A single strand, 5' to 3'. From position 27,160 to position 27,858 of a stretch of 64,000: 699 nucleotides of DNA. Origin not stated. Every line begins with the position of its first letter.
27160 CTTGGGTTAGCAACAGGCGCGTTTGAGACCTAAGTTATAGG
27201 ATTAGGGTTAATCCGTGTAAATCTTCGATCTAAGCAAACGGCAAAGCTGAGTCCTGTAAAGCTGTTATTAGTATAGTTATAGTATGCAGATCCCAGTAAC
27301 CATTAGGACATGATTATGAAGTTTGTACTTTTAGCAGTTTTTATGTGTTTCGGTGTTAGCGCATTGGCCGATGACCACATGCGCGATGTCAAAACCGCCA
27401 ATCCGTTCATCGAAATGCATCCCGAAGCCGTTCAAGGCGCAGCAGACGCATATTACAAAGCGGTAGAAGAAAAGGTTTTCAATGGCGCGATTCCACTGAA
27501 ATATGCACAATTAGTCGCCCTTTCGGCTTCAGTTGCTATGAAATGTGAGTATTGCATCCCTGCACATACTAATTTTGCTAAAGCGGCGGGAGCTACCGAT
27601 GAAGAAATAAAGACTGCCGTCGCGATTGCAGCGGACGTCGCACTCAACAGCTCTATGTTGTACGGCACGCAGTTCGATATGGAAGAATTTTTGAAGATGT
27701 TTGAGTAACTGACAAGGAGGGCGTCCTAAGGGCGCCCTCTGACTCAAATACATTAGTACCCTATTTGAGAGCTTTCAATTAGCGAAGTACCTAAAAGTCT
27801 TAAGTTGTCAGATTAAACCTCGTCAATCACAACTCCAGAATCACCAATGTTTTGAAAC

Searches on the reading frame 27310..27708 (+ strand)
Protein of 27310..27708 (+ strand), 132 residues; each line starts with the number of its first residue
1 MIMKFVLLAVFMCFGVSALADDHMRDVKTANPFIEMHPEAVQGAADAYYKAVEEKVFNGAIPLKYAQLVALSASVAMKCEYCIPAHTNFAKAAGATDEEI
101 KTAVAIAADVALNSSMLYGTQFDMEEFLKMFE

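Call 6: search_protein_families(library=ncbifam, proteins=[window:27310-27708:+], max_evalue=0.01)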
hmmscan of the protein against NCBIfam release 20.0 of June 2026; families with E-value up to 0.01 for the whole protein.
window:27310-27708:+ (132 aa): 6 families
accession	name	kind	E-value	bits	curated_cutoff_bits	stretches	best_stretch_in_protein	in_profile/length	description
TIGR00778.1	ahpD_dom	domain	2.1e-11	43.2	27.8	1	59-108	1-50/51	alkylhydroperoxidase AhpD family core domain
TIGR04169.1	perox_w_seleSAM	hypoth_equivalog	1.3e-09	38.1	120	1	47-122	28-100/109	arsenosugar biosynthesis-associated peroxidase-like protein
NF041537.1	ArsM_AhpD_UU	exception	1.5e-09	37.2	510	1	25-111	245-331/345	arsenite methyltransferase/AhpD domain selenoprotein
NF045649.1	2X_seleno_MduS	exception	1.3e-07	30.9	380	1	46-115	236-306/338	methyltransferase domain-containing selenoprotein MduS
NF041047.1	GSU3128_fam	equivalog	2.5e-07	30.7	110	1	60-106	16-62/84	GSU3128 family (seleno)protein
TIGR01926.1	peroxid_rel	subfamily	0.0092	15.8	81.8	0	67-104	67-103/178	peroxidase-related enzyme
